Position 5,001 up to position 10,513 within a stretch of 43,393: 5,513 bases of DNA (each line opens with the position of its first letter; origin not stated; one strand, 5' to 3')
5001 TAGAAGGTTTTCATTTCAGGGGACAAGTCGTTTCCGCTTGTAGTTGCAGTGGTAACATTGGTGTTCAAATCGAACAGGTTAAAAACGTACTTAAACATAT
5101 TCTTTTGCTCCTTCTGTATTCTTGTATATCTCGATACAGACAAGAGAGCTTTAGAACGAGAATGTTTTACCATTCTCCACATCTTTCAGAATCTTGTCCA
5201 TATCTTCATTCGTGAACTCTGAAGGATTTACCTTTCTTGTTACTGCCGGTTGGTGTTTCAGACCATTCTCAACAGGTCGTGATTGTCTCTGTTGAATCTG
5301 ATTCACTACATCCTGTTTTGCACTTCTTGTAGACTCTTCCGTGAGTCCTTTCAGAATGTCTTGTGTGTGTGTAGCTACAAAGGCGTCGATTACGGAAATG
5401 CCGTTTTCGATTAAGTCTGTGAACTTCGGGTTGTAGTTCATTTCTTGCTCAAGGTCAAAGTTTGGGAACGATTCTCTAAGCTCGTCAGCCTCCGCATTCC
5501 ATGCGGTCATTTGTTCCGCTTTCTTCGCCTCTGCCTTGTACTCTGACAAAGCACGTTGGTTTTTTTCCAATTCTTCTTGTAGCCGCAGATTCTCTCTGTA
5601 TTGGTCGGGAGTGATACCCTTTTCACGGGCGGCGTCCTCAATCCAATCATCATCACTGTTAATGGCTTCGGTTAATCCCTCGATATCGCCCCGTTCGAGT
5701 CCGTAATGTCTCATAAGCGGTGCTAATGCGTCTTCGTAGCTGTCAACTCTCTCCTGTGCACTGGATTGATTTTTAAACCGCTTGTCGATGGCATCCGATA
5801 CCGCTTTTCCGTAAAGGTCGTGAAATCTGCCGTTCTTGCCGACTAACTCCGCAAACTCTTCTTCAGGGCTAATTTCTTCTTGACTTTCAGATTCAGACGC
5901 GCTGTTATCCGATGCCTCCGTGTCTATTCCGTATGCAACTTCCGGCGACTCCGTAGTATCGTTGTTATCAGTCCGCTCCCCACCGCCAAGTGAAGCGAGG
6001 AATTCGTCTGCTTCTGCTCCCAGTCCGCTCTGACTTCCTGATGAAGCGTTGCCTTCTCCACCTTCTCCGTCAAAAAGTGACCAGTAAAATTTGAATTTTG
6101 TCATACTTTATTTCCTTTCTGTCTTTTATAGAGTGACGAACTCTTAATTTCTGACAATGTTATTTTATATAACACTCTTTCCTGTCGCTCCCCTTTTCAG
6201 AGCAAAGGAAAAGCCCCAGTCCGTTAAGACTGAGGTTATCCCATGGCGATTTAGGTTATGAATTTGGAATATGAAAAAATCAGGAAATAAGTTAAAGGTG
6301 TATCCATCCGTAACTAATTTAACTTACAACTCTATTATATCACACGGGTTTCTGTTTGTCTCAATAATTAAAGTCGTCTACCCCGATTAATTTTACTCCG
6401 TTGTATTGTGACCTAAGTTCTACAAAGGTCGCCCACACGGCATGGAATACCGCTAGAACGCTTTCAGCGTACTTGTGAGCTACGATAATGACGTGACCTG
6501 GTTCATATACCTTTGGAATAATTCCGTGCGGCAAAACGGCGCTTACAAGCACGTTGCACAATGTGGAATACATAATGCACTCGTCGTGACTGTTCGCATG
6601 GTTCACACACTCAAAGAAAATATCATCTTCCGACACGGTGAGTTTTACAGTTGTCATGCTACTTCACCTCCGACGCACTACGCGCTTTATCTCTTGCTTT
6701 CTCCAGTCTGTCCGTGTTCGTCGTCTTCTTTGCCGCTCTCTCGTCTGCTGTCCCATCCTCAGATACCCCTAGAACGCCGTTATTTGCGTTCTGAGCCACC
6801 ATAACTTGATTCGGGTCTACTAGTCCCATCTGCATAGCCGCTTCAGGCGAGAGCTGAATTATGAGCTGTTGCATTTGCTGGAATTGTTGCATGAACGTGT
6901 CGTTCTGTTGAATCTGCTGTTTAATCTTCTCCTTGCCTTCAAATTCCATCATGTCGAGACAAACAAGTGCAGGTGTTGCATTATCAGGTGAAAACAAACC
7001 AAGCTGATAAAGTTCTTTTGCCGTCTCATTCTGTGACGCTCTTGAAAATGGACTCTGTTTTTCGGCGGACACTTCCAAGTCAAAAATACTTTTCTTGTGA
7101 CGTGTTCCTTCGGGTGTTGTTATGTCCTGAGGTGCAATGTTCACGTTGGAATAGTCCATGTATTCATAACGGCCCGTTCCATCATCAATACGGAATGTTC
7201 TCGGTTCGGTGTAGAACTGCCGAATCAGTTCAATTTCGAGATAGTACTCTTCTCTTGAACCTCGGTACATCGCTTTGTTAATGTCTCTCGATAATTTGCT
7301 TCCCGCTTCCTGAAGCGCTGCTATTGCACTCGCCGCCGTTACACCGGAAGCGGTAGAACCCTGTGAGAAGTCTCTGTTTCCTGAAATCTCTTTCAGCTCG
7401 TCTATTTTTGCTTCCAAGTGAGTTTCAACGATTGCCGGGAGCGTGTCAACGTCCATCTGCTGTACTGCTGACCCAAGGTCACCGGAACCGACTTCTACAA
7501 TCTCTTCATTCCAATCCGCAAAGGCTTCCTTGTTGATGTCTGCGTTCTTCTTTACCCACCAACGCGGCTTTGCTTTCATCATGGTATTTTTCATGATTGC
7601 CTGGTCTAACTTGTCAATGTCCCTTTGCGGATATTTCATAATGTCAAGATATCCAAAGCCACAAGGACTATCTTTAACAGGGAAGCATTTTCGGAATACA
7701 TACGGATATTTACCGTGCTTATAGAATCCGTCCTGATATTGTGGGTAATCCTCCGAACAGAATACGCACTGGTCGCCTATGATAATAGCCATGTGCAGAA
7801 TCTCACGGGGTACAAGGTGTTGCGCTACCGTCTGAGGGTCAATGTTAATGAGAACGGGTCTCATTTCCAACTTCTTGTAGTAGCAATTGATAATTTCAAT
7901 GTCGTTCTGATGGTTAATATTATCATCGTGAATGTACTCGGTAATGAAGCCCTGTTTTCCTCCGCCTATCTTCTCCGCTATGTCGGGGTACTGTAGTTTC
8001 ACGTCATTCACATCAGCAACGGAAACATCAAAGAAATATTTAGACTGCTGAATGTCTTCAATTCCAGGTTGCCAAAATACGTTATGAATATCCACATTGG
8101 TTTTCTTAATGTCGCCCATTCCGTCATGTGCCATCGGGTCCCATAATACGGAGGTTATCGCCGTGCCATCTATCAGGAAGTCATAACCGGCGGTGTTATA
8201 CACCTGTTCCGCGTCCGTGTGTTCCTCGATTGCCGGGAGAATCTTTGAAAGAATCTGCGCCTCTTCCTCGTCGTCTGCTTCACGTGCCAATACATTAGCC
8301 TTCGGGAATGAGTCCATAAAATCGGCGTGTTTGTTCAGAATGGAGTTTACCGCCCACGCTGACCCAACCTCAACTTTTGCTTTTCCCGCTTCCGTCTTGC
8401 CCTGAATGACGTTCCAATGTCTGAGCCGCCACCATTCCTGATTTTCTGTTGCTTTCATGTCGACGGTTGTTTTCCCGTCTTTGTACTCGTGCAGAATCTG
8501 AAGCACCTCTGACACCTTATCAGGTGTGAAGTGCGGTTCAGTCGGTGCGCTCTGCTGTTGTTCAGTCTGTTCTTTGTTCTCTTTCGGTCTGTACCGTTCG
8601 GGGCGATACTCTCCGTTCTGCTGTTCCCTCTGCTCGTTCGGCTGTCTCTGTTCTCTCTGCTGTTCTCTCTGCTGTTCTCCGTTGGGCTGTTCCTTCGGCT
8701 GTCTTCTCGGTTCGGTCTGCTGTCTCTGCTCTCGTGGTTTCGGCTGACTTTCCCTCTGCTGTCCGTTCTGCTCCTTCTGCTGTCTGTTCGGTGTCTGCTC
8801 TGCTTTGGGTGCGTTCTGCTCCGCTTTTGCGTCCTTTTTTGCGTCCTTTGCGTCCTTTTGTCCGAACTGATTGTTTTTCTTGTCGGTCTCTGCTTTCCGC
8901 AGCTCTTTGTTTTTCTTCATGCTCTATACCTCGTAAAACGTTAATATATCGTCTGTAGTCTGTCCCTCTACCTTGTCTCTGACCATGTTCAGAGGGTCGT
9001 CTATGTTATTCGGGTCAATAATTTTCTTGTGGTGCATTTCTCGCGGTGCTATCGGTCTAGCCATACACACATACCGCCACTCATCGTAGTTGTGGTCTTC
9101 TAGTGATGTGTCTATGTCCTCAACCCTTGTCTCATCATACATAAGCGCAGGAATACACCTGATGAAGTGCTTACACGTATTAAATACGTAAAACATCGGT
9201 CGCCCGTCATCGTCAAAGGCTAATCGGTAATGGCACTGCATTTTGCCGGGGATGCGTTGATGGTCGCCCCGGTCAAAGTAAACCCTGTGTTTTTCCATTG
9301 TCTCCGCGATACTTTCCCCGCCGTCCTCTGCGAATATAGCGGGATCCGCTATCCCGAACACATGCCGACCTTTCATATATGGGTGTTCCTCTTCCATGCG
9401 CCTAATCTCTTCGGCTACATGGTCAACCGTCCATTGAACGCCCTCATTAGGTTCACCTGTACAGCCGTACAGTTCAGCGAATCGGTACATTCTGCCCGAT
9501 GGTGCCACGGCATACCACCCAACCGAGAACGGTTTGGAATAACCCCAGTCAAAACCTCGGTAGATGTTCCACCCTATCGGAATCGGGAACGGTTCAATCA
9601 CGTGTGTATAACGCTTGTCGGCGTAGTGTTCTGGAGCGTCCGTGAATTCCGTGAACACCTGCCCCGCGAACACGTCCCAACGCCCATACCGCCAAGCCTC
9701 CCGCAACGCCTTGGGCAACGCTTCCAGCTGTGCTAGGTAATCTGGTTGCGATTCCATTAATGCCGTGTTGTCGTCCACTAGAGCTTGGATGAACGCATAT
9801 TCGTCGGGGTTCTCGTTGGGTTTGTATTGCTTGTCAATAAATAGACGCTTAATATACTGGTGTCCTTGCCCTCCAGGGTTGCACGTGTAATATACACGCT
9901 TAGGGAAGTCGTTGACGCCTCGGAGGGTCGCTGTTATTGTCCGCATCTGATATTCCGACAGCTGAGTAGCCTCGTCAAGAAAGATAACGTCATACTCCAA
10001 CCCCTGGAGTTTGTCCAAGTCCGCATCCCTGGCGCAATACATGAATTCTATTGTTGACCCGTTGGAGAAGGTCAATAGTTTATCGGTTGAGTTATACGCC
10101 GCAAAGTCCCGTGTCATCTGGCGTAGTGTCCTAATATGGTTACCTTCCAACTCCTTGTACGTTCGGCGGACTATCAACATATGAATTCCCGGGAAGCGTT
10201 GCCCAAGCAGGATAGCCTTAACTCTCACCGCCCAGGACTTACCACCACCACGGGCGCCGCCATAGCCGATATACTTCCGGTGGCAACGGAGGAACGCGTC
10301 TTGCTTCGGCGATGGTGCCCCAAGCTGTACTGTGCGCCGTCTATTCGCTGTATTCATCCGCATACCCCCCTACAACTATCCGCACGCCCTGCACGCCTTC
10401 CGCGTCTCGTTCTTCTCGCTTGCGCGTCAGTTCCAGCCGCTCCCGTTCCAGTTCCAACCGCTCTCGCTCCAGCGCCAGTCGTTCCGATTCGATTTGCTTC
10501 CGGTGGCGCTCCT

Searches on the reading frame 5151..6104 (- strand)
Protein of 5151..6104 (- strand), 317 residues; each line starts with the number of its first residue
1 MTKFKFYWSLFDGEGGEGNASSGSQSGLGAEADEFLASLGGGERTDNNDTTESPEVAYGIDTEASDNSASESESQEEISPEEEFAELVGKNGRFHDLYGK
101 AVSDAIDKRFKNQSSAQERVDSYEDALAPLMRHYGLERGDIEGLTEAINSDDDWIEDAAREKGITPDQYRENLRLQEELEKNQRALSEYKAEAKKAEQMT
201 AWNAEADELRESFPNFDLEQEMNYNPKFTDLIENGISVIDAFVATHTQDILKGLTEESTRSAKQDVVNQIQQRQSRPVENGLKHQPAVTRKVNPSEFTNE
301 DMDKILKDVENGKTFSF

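Call 12: search_protein_families(library=phrogs, proteins=[window:5151-6104:-], max_evalue=0.001)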
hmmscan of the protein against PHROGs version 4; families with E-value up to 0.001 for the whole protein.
window:5151-6104:- (317 aa): 1 family
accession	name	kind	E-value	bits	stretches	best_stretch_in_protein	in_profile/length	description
phrog_13908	-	unknown function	1.3e-54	186.5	1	9-315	7-290/294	-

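Call 70: search_protein_families(library=pfam, proteins=[window:5151-6104:-], max_evalue=0.01)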
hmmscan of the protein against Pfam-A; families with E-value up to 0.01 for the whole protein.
window:5151-6104:- (317 aa): 0 families

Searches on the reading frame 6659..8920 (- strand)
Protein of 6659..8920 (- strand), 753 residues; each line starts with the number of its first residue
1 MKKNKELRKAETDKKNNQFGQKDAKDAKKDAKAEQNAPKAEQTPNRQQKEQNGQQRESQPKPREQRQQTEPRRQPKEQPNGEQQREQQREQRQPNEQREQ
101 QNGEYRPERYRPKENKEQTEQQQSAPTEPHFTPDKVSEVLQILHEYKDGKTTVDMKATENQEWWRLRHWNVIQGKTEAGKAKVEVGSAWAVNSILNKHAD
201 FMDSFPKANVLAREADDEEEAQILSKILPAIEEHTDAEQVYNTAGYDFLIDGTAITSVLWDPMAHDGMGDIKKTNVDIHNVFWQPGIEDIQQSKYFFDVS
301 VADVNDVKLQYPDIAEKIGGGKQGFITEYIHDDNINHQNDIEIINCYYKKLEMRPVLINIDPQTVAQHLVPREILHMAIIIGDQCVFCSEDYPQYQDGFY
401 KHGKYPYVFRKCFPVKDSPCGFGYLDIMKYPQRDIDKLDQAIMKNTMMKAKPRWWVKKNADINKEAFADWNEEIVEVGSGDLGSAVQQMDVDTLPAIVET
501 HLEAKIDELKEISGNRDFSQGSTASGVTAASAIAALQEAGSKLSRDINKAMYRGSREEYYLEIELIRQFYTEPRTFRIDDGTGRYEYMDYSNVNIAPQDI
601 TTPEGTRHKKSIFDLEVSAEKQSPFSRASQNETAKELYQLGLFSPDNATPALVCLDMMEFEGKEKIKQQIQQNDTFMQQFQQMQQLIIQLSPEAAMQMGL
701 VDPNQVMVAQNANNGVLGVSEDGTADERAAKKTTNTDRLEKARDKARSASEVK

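Call 12: search_protein_families(library=phrogs, proteins=[window:6659-8920:-], max_evalue=0.001)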
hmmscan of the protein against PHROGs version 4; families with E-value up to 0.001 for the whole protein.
window:6659-8920:- (753 aa): 2 families
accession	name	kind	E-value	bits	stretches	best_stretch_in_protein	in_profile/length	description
phrog_156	-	head and packaging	3.1e-83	281.4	1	167-706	35-606/681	portal protein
phrog_1216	-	head and packaging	5.3e-12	46.1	1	395-693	331-618/714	portal protein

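Call 70: search_protein_families(library=pfam, proteins=[window:6659-8920:-], max_evalue=0.01)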
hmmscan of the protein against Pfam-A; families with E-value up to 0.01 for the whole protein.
window:6659-8920:- (753 aa): 1 family
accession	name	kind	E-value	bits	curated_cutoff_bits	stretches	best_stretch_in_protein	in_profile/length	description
PF16510.12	P22_portal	-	4.1e-32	111.9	26.1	1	206-707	67-577/594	Phage P22-like portal protein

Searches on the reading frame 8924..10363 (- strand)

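Call 12: search_protein_families(library=phrogs, proteins=[window:8924-10363:-], max_evalue=0.001)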
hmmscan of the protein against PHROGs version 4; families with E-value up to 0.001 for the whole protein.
window:8924-10363:- (479 aa): 6 families
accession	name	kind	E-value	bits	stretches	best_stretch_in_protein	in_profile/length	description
phrog_979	-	head and packaging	8.9e-47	161.1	1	13-231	150-408/642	terminase large subunit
phrog_2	-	head and packaging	5.1e-40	139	1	17-443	266-600/807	terminase large subunit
phrog_9526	-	head and packaging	1.1e-15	58.9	1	16-183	10-186/280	terminase large subunit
phrog_3717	-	head and packaging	4e-13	50.4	1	28-181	22-180/277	terminase large subunit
phrog_5653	-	head and packaging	7.2e-07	30.1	1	252-441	17-185/199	terminase large subunit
phrog_10250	-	head and packaging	1.2e-05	26.2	1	227-433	16-212/228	terminase large subunit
